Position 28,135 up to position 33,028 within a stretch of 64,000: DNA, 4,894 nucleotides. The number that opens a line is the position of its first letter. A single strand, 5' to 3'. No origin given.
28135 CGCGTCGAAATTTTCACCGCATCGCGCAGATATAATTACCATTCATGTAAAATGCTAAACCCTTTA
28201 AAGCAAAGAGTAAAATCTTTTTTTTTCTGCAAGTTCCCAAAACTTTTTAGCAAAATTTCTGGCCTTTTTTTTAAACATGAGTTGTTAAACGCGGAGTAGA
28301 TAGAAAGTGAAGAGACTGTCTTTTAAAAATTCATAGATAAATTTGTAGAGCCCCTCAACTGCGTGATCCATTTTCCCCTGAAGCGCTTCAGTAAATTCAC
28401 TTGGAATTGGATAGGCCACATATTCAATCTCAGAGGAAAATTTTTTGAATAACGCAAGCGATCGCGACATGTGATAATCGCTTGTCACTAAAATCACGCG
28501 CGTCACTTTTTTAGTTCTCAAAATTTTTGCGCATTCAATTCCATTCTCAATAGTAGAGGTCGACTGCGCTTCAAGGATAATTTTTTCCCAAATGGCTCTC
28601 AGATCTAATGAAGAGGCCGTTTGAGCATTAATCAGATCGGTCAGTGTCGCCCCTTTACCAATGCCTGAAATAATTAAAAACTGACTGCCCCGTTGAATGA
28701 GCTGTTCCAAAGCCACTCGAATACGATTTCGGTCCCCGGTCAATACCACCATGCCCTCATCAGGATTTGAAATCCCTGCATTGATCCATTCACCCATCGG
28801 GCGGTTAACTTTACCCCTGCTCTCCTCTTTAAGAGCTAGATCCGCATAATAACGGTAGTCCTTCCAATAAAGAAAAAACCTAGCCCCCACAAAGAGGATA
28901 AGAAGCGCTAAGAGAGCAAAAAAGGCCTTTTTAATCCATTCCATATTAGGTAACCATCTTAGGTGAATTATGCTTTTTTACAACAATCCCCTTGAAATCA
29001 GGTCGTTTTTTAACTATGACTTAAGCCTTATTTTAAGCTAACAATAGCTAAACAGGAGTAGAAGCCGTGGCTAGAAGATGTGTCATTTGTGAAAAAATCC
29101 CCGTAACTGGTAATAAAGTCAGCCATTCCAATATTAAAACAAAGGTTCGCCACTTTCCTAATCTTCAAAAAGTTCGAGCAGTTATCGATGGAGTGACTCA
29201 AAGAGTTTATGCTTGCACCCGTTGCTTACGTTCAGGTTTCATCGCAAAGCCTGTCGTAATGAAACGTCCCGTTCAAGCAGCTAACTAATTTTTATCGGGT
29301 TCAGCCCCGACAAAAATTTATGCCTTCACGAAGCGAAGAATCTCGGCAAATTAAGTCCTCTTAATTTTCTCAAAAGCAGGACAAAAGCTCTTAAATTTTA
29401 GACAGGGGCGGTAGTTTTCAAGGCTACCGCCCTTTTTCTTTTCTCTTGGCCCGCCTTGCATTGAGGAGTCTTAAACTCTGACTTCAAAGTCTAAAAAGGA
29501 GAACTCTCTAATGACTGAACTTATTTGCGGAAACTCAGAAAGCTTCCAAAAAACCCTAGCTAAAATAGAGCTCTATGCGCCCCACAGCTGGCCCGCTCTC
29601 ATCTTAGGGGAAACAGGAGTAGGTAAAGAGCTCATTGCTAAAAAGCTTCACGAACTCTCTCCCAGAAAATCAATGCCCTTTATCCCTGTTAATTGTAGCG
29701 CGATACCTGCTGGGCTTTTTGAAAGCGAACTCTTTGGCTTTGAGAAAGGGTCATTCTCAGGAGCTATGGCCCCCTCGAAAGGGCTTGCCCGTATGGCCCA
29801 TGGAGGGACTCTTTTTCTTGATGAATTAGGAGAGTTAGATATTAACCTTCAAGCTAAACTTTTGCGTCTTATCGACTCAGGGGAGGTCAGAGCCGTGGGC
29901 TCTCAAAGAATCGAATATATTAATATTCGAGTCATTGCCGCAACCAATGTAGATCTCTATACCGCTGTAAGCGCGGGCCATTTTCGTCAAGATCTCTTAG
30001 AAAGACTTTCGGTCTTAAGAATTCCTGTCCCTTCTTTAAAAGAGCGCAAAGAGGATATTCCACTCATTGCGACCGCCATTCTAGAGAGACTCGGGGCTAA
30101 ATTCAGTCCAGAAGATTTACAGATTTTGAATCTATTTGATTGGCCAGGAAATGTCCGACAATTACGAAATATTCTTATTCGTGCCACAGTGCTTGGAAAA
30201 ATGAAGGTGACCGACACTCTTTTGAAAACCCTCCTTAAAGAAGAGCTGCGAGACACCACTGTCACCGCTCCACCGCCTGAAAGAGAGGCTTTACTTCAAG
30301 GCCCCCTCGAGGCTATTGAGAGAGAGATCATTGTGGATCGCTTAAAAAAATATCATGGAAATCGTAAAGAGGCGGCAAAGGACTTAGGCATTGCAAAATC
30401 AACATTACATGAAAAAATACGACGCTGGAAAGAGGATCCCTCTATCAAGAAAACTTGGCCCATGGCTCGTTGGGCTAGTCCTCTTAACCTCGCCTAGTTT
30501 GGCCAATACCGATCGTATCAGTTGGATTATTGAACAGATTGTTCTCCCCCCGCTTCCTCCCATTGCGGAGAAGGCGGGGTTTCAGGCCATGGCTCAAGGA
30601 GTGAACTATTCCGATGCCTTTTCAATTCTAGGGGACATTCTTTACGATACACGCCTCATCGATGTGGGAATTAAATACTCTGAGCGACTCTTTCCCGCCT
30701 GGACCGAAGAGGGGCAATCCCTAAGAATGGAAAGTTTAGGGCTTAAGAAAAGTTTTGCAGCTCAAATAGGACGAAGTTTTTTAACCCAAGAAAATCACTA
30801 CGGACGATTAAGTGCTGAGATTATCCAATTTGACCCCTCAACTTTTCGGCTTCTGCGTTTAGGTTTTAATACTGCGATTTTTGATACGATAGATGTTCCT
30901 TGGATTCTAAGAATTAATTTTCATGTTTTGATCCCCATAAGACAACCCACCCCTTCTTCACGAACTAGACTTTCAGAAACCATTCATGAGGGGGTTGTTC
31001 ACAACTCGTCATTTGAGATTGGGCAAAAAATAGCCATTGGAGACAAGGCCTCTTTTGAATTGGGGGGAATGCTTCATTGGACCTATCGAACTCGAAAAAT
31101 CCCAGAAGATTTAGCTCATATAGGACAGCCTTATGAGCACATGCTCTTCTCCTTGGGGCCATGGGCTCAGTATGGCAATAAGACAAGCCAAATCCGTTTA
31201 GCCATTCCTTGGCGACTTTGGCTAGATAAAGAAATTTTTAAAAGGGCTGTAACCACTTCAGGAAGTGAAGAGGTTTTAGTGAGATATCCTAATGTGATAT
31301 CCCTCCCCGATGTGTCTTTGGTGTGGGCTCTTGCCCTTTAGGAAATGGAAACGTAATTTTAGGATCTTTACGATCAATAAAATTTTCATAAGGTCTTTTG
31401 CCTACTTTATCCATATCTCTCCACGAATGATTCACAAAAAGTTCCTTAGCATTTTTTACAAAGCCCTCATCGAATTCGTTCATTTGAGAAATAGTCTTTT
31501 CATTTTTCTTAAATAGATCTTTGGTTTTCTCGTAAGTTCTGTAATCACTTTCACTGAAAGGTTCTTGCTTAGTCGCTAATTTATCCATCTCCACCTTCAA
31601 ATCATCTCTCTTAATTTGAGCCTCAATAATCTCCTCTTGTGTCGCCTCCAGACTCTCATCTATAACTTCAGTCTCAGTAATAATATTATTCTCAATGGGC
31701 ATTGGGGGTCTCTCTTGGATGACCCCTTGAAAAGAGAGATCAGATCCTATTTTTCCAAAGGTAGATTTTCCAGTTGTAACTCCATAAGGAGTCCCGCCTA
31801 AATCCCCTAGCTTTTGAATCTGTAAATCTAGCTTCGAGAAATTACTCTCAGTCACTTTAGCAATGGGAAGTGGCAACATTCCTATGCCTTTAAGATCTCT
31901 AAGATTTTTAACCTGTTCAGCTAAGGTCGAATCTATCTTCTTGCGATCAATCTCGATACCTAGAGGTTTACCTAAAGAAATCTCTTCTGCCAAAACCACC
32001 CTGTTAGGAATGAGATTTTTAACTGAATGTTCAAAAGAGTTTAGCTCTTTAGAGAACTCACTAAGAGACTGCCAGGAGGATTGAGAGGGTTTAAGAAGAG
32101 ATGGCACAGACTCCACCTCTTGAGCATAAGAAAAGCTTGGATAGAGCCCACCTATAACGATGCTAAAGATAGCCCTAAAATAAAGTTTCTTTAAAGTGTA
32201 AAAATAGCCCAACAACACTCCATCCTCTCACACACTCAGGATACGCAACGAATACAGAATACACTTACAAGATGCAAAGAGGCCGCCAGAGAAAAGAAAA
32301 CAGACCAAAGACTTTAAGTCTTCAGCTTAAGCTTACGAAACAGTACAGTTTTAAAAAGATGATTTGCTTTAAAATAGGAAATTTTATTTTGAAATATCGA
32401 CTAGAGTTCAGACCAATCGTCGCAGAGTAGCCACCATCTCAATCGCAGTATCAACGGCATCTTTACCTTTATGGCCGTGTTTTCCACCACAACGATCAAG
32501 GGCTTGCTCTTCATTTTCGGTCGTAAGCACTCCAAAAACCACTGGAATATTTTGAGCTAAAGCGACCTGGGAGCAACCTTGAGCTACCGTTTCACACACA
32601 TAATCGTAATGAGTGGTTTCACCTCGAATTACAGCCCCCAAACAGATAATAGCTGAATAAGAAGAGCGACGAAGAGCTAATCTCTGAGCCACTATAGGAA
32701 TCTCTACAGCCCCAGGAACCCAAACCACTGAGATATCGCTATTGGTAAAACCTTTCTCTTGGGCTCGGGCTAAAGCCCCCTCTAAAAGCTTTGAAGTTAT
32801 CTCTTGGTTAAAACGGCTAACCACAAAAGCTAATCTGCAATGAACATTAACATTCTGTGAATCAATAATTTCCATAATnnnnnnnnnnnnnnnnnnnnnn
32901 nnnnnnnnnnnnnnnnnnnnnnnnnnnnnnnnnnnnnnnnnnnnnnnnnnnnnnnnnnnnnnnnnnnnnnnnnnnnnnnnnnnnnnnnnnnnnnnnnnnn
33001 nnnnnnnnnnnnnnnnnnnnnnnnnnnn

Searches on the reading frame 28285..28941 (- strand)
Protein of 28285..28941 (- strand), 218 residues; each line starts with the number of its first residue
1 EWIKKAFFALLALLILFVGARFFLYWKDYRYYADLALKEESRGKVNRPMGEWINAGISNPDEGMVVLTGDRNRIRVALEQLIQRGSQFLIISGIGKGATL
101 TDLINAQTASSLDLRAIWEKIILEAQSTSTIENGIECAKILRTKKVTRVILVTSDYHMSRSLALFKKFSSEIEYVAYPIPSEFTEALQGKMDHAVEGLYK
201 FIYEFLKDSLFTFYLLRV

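Call 56: search_protein_families(library=pfam, proteins=[window:28285-28941:-], max_evalue=0.001)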
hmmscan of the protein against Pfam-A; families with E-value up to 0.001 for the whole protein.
window:28285-28941:- (218 aa): 1 family
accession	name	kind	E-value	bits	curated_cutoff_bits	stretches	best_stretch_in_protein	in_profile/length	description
PF02698.23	DUF218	-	8.5e-17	61.8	27.6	1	64-184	3-112/133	DUF218 domain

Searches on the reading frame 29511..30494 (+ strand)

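Call 56: search_protein_families(library=pfam, proteins=[window:29511-30494:+], max_evalue=0.001)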
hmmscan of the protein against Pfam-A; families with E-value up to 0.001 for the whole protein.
window:29511-30494:+ (328 aa): 8 families
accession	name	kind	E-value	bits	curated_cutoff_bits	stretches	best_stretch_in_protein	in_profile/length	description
PF00158.32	Sigma54_activat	-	1.2e-58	198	20.2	1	5-171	1-167/168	Sigma-54 interaction domain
PF14532.12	Sigma54_activ_2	-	5.6e-18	66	25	1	7-176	2-138/138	Sigma-54 interaction domain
PF25601.1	AAA_lid_14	-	2.9e-13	49.9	27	1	177-249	1-77/87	AAA+ ATPase lid domain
PF02954.25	HTH_8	-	9.2e-10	38.5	22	1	266-306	2-42/42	Bacterial regulatory protein, Fis family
PF07724.20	AAA_2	-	4.9e-07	30.4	27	1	30-154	7-132/166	AAA domain (Cdc48 subfamily)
PF01078.27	Mg_chelatase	-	1.3e-06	28.4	20.3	0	84-146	93-157/207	Magnesium chelatase, subunit ChlI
PF18024.7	HTH_50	-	8.8e-06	25.8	27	1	266-306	8-47/50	Helix-turn-helix domain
PF07728.20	AAA_5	-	2.2e-05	24.9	22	1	30-146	3-122/139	AAA domain (dynein-related subfamily)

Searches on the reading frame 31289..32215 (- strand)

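Call 56: search_protein_families(library=pfam, proteins=[window:31289-32215:-], max_evalue=0.001)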
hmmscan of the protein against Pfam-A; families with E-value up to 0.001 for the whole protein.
window:31289-32215:- (308 aa): 1 family
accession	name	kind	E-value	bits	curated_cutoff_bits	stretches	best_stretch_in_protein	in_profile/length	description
PF07195.17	FliD_C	-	0.00075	19.4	25.4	0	87-247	136-236/236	Flagellar hook-associated protein 2 C-terminus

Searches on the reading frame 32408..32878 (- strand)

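Call 56: search_protein_families(library=pfam, proteins=[window:32408-32878:-], max_evalue=0.001)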
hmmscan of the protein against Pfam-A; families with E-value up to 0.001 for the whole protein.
window:32408-32878:- (156 aa): 1 family
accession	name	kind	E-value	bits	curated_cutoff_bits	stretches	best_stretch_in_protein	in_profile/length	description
PF00885.24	DMRL_synthase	-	6.3e-55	185.3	26.7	1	14-152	2-138/139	6,7-dimethyl-8-ribityllumazine synthase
